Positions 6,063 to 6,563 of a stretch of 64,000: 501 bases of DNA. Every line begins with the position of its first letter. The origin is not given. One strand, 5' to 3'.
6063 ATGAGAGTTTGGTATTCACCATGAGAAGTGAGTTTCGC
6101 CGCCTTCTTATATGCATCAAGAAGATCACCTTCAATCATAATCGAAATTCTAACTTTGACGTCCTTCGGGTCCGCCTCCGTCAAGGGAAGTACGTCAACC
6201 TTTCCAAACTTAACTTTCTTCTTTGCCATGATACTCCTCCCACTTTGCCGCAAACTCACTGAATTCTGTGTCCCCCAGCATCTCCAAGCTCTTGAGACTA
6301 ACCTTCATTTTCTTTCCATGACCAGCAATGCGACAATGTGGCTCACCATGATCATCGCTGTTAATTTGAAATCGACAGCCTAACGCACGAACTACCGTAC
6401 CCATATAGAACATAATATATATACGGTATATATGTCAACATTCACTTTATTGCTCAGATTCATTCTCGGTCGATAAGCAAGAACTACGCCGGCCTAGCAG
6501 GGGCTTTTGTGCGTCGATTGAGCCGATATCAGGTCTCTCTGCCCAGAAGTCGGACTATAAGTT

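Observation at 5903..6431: DUF4160 plus BrnA-like RHH two-gene cassette abutting tRNA-Ala: possible new toxin-antitoxin pairing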

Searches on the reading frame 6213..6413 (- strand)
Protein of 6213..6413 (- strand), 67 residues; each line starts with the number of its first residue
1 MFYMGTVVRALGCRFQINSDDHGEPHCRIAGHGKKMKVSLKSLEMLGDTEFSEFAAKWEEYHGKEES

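Call 4: search_protein_families(library=pfam, proteins=[window:6213-6413:-], max_evalue=1)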
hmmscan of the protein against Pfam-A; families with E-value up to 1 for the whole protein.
seq(67 aa): 1 family
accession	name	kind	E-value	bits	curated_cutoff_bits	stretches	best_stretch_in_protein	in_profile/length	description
PF13711.11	DUF4160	-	0.024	15.3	23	1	12-52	1-42/65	Domain of unknown function (DUF4160)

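Call 5: search_protein_families(library=ncbifam, proteins=[window:6213-6413:-], max_evalue=1)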
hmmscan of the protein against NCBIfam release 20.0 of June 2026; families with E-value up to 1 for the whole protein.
seq(67 aa): 0 families

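Call 6: search_protein_families(library=padloc, proteins=[window:6213-6413:-], max_evalue=1)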
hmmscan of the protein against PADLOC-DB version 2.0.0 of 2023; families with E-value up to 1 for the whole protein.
seq(67 aa): 0 families

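Call 7: find_homologous_proteins(query=window:6213-6413:-, max_evalue=0.01)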
Query seq(67 aa) (67 aa): 10 proteins with E <= 0.01 among 10 candidates.
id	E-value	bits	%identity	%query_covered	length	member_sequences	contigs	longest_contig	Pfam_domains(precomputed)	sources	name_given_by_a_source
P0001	1.4e-39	150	100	100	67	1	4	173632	-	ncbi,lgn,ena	-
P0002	1.9e-24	102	62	99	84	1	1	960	PF13711.12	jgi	jgi:hypothetical protein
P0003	6.9e-23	97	61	91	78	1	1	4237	PF13711.12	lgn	-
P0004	8.3e-23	97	62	94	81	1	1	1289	PF13711.12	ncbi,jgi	jgi:hypothetical protein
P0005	1.1e-22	97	62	94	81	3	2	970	PF13711.12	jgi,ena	-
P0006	9.0e-22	94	57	94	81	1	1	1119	PF13711.12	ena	-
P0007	1.3e-21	93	61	94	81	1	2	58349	PF13711.12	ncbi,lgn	-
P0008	1.3e-21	93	59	93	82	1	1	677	PF13711.12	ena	-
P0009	3.3e-20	89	56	94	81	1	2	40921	PF13711.12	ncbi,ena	-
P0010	3.3e-7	48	67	48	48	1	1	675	PF13711.12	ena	-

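Call 26: find_encoding_contigs(protein=P0001, flank=3000, max_places=6)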
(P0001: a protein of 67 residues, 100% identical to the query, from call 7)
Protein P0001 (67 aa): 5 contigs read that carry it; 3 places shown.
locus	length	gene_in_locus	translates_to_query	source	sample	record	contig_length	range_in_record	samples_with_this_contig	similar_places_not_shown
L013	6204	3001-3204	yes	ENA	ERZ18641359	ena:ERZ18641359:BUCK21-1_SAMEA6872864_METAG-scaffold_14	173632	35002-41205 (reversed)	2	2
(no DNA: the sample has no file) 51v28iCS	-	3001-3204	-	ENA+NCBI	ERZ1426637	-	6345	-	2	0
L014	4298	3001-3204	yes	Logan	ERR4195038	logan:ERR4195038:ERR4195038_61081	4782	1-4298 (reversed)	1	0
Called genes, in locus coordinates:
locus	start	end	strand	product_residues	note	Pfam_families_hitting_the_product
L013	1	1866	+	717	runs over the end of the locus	-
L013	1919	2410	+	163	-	PF08534:Redoxin, PF00578:AhpC-TSA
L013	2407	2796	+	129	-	PF01878:EVE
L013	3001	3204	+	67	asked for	-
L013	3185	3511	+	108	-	-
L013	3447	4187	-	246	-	-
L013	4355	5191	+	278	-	PF11967:RecO_N, PF02565:RecO_C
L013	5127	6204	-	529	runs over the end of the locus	PF01073:3Beta_HSD, PF01370:Epimerase, PF02719:Polysacc_synt_2 (weak), PF04321:RmlD_sub_bind, PF16363:GDP_Man_Dehyd, PF00702:Hydrolase, PF13419:HAD_2, PF13242:Hydrolase_like, +1 more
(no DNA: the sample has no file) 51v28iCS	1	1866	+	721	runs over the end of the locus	-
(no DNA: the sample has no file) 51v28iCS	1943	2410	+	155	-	PF00578:AhpC-TSA, PF08534:Redoxin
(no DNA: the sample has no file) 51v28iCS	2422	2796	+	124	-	PF01878:EVE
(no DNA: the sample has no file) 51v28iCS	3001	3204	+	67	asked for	-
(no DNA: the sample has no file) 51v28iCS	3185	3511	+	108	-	-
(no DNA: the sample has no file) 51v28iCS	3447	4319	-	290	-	?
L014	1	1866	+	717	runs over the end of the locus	-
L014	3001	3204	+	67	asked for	-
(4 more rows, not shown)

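Call 27: find_encoding_contigs(protein=P0010, flank=3000, max_places=3)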
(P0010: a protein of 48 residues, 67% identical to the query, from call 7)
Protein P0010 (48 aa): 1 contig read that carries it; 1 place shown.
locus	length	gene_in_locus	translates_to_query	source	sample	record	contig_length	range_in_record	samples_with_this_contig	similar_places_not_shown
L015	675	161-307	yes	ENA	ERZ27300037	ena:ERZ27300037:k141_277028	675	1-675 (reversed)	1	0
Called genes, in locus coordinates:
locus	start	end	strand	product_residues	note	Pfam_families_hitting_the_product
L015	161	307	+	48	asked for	PF13711:DUF4160 (weak)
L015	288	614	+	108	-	-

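Call 33: search_solved_structures(query=A1, max_evalue=10, show_alignments=1)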
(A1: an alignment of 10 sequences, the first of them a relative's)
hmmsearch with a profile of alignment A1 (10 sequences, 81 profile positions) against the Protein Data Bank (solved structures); distinct sequences matched with E-value up to 10: 2.
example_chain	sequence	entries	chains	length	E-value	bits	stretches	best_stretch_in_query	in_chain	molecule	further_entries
1vlv_A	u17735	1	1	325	0.35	14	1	25-71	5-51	Ornithine carbamoyltransferase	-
1wr2_A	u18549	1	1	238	0.45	13.7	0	50-79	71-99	hypothetical protein PH1789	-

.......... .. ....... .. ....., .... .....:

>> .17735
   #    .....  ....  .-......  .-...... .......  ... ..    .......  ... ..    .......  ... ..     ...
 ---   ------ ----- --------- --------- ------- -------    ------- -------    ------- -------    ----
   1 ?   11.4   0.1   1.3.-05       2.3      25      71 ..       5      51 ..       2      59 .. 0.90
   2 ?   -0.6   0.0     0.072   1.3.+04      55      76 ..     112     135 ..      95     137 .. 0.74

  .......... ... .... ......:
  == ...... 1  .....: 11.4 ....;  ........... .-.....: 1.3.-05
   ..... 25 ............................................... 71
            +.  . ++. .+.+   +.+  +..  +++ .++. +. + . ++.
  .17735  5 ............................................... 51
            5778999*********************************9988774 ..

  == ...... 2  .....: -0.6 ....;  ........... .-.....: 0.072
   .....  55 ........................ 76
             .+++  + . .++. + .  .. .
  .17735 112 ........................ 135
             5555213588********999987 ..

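Call 35: find_homologous_proteins(query=A1, max_evalue=0.001)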
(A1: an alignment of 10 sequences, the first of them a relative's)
Query A1 (10 sequences) (67 aa, profile of the alignment): 52 proteins with E <= 0.001 among 1502 candidates.
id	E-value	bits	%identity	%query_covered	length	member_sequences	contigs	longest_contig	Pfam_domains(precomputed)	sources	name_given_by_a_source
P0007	3.0e-47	176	61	94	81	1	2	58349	PF13711.12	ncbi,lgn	-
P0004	3.4e-47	176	62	94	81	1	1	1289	PF13711.12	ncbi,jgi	jgi:hypothetical protein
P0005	1.2e-46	174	62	94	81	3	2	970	PF13711.12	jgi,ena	-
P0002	1.8e-46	174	62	99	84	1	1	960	PF13711.12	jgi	jgi:hypothetical protein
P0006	5.1e-46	172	57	94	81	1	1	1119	PF13711.12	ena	-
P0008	8.4e-46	172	59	93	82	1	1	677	PF13711.12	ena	-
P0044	7.0e-45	169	57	94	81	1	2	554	PF13711.12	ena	-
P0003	7.4e-44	165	61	91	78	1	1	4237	PF13711.12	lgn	-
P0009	1.9e-43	164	56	94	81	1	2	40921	PF13711.12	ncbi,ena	-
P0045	2.8e-42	160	57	94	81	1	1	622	PF13711.12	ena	-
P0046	1.6e-41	158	53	94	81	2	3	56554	PF13711.12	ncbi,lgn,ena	-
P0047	1.2e-39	152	56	94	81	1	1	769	PF13711.12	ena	-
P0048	1.0e-38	149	51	94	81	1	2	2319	PF13711.12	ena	-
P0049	7.3e-37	143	44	96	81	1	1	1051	PF13711.12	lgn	-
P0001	3.0e-28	115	100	100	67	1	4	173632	-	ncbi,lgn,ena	-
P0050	2.6e-24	103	42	93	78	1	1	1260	PF13711.12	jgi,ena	jgi:hypothetical protein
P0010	1.9e-20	90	67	48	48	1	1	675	PF13711.12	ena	-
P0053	9.5e-20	88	35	96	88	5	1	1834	PF13711.12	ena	-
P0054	1.2e-17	81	37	96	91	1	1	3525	PF13711.12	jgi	jgi:hypothetical protein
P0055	1.3e-17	81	32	93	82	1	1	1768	PF13711.12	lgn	-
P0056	1.6e-17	81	53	46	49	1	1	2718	PF13711.12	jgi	-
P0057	3.0e-17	80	30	91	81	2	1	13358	PF13711.12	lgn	-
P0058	4.9e-17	79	35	93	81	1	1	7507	PF13711.12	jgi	jgi:hypothetical protein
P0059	5.7e-17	79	36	96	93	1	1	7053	PF13711.12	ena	-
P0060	1.0e-16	78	35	96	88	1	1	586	PF13711.12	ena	-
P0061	9.4e-16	75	34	93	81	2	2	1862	PF13711.12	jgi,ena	-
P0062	1.1e-15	75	35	91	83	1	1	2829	PF13711.12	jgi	jgi:hypothetical protein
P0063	1.5e-15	75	33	93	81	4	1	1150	PF13711.12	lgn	-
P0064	1.9e-15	74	35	93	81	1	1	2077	PF13711.12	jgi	jgi:hypothetical protein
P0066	3.4e-15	73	34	96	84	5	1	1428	PF13711.12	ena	-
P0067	7.8e-15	72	32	90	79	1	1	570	PF13711.12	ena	-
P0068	1.4e-14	72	30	97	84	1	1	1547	PF13711.12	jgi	jgi:hypothetical protein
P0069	1.8e-14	71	29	81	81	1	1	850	PF13711.12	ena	-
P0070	1.8e-14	71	37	93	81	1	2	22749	PF13711.12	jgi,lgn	jgi:hypothetical protein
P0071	1.2e-13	68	31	91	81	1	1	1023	PF13711.12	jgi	jgi:hypothetical protein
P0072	6.2e-13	66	35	90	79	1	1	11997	PF13711.12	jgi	jgi:hypothetical protein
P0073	1.1e-12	65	31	93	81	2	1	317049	PF13711.12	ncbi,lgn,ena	-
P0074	1.2e-12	65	28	93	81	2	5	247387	PF13711.12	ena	-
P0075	1.5e-12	65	28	84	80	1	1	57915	PF13711.12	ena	-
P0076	9.0e-11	59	28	93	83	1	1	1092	PF13711.12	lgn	-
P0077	2.0e-10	58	54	42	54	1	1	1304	PF13711.12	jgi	jgi:hypothetical protein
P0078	2.7e-10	58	35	93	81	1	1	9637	PF13711.12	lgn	-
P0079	6.7e-10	57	30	94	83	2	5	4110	PF13711.12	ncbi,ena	-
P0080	7.3e-10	56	34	99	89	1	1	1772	PF13711.12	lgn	-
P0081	2.1e-6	45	64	21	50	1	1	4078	PF13711.12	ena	-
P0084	2.0e-5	42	24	93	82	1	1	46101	PF13711.12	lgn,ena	-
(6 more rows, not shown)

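Call 51: find_encoding_contigs(protein=P0084, flank=2500, max_places=2)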
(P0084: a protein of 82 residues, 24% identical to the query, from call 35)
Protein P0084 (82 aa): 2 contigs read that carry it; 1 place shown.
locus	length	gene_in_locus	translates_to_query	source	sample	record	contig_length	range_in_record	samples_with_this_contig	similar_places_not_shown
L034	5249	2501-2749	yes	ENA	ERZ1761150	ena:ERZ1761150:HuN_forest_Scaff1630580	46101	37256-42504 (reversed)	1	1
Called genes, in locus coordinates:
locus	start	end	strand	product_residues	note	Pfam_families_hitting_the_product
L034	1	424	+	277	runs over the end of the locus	PF01678:DAP_epimerase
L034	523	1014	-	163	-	-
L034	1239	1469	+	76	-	-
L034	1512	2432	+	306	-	-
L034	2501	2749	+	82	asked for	PF13711:DUF4160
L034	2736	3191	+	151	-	PF10387:DUF2442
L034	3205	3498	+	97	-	-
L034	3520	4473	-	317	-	-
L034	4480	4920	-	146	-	PF02368:Big_2 (weak)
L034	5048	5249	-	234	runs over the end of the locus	-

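Call 52: find_related_loci(query=A4, collection=viral_contigs, flank=3000)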
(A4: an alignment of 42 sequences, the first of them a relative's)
Query A4 (81 aa) in viral_contigs; peptide patterns used: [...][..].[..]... (x = any residue, [..] = any of these).
41 stretches matched a pattern; 1 encode a relative of the query (tblastn E <= 1e-3); 1 distinct loci.
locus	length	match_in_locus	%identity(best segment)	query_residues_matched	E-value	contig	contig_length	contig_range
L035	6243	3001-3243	41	1-78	1e-19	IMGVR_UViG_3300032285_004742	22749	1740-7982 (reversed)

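Call 56: predict_structure(alignment_id=A4)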
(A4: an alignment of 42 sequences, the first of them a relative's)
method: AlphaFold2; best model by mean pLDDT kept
length: 81 residues; sequences in the alignment: 42
mean_pLDDT: 92.2   pTM: 0.81
mean pLDDT of the five models: 92.2, 91.9, 90.8, 89.5, 88.5
residues with pLDDT >= 90: 70; 70-90: 6; 50-70: 2; < 50: 3
segments of 3 or more residues with pLDDT < 50: 79-81
pLDDT, mean of each block of 10 residues (from residue 1): 94 93 95 97 95 97 97 75 39
secondary structure, 60 per line:
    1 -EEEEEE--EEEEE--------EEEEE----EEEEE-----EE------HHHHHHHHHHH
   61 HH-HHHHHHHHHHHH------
elements in order: E2-7 E10-14 E23-27 E32-36 H50-62 H64-75

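Call 69: search_protein_families(library=phrogs, proteins=[P0004], max_evalue=0.01)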
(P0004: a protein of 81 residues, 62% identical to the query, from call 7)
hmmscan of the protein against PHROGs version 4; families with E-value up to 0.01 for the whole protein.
P0004 (81 aa): 1 family
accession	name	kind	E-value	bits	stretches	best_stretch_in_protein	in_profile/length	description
phrog_14333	-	unknown function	0.00035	22.1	1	1-74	1-73/86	-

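Call 77: search_dna_similar(query=P0004, collection=plasmids, mode=protein, max_evalue=0.001, max_rows=25)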
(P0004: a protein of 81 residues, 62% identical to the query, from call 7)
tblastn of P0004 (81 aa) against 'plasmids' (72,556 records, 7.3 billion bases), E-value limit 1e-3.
No match.

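Call 79: fold_search(model_id=the predicted structure, library=pdb)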
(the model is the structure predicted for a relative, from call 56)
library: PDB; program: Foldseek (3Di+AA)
matches with E <= 10: 160; with E <= 0.001: 0
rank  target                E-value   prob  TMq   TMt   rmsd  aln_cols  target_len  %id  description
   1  2fml_A                2.3e-01  0.80  0.41  0.16   3.4        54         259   13  Crystal structure of MutT/nudix family protein from Enterococcus faecalis (released 2006-02-21)
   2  2fml_B                2.5e-01  0.60  0.43  0.17   7.3        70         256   10  Crystal structure of MutT/nudix family protein from Enterococcus faecalis (released 2006-02-21)
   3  8gm8_E                4.4e-01  0.44  0.40  0.20   8.0        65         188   17  Crystal structure of shark nonclassical MHC CLASS I, UFA (released 2024-11-27)
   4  8gm8_A                7.9e-01  0.33  0.43  0.16   5.3        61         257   15  Crystal structure of shark nonclassical MHC CLASS I, UFA (released 2024-11-27)
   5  1gxd_A                8.4e-01  0.35  0.31  0.05   2.3        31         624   19  proMMP-2/TIMP-2 complex (released 2002-07-09)
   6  5td8_D                8.4e-01  0.20  0.37  0.26   9.5        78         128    8  Crystal structure of an Extended Dwarf Ndc80 Complex (released 2016-11-16)
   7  8oyv_B                1.5e+00  0.07  0.25  0.12  13.9        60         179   13  De novo designed Claudin fold CLF_4 (released 2023-10-18)
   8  9a5d_B                1.8e+00  0.06  0.27  0.06  10.8        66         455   12  Integrative model of WALK-YYCH by crosslinking MS and deep learning (released 2024-09-18)
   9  8ow1_O                2.1e+00  0.06  0.26  0.12   6.8        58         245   10  Cryo-EM structure of the yeast Inner kinetochore bound to a CENP-A nucleosome. (released 2023-08-09)
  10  9dhd_B                2.2e+00  0.10  0.32  0.08  10.6        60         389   12  The ternary complex of DDB1, DDA1, DET1 (released 2025-02-05)
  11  3oyo_A                2.3e+00  0.38  0.31  0.11   0.7        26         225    8  Crystal structure of hemopexin fold protein CP4 from cow pea (released 2011-02-09)
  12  5i4q_A                2.3e+00  0.20  0.37  0.34   5.1        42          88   10  Contact-dependent inhibition system from Escherichia coli NC101 - ternary CdiA/CdiI/EF-Tu complex (domains 2 and 3) (released 2017-06-28)
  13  7kdf_D                2.5e+00  0.10  0.37  0.29   8.1        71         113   11  Structure of Stu2 Bound to dwarf Ndc80c (released 2020-11-11)
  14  8oyv_A                2.5e+00  0.04  0.21  0.10  13.6        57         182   14  De novo designed Claudin fold CLF_4 (released 2023-10-18)
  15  1rtg                  2.7e+00  0.18  0.29  0.12   2.4        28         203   18  C-TERMINAL DOMAIN (HAEMOPEXIN-LIKE DOMAIN) OF HUMAN MATRIX METALLOPROTEINASE-2 (released 1996-06-10)
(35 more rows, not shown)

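Call 80: fold_search(model_id=the predicted structure, library=viral)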
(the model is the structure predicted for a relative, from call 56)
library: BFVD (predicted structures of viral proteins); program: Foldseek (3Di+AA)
matches with E <= 10: 751; with E <= 0.001: 0
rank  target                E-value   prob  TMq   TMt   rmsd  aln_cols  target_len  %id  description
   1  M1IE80                7.0e-02  0.96  0.51  0.41   3.4        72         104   12  Uncharacterized protein [Bacillus phage Taylor]
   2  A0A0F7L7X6            8.4e-02  0.77  0.44  0.41   4.9        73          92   15  Uncharacterized protein [uncultured marine virus]
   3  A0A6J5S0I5            1.2e-01  0.69  0.45  0.36   4.8        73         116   12  Uncharacterized protein [uncultured Caudovirales phage]
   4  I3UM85                1.5e-01  0.69  0.39  0.44   9.5        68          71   12  Uncharacterized protein [Colwellia phage 9A]
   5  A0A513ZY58            1.7e-01  0.54  0.39  0.47   4.6        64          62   12  (no name in the UniProt tables at hand)
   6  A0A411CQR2            1.9e-01  0.38  0.36  0.26   8.5        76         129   17  Uncharacterized protein [Arthrobacter phage Sonali]
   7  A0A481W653            2.2e-01  0.51  0.37  0.14   9.4        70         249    8  Uncharacterized protein [Fusobacterium phage Fnu1]
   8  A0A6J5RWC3            2.5e-01  0.11  0.23  0.27  12.2        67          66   15  Uncharacterized protein [uncultured Caudovirales phage]
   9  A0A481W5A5            2.7e-01  0.82  0.43  0.39   4.1        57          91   18  Uncharacterized protein [Pseudomonas phage Psa21]
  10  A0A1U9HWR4            2.8e-01  0.15  0.28  0.22  14.7        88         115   15  Uncharacterized protein [Salmonella phage STP03]
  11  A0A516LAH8            3.0e-01  0.23  0.36  0.31  11.3        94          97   11  (no name in the UniProt tables at hand)
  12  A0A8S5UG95            3.2e-01  0.35  0.35  0.24   9.7        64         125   17  Uncharacterized protein [Myoviridae sp. ctshb19]
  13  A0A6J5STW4            3.4e-01  0.11  0.25  0.15  11.5        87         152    7  Uncharacterized protein [uncultured Caudovirales phage]
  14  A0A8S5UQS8            3.7e-01  0.16  0.31  0.34   5.4        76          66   18  Uncharacterized protein [Podoviridae sp. ctQyH19]
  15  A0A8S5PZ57            3.9e-01  0.51  0.47  0.49   4.3        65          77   14  Uncharacterized protein [Podoviridae sp. ctXSp1]
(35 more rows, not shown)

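Call 95: search_protein_families(library=pfam, proteins=[P0004], max_evalue=0.01)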
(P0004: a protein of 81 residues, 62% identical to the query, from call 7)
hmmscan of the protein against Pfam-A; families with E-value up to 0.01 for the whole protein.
P0004 (81 aa): 1 family
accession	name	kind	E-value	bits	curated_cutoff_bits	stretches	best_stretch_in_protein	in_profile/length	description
PF13711.11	DUF4160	-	3.9e-11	43.4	23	1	9-72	1-65/65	Domain of unknown function (DUF4160)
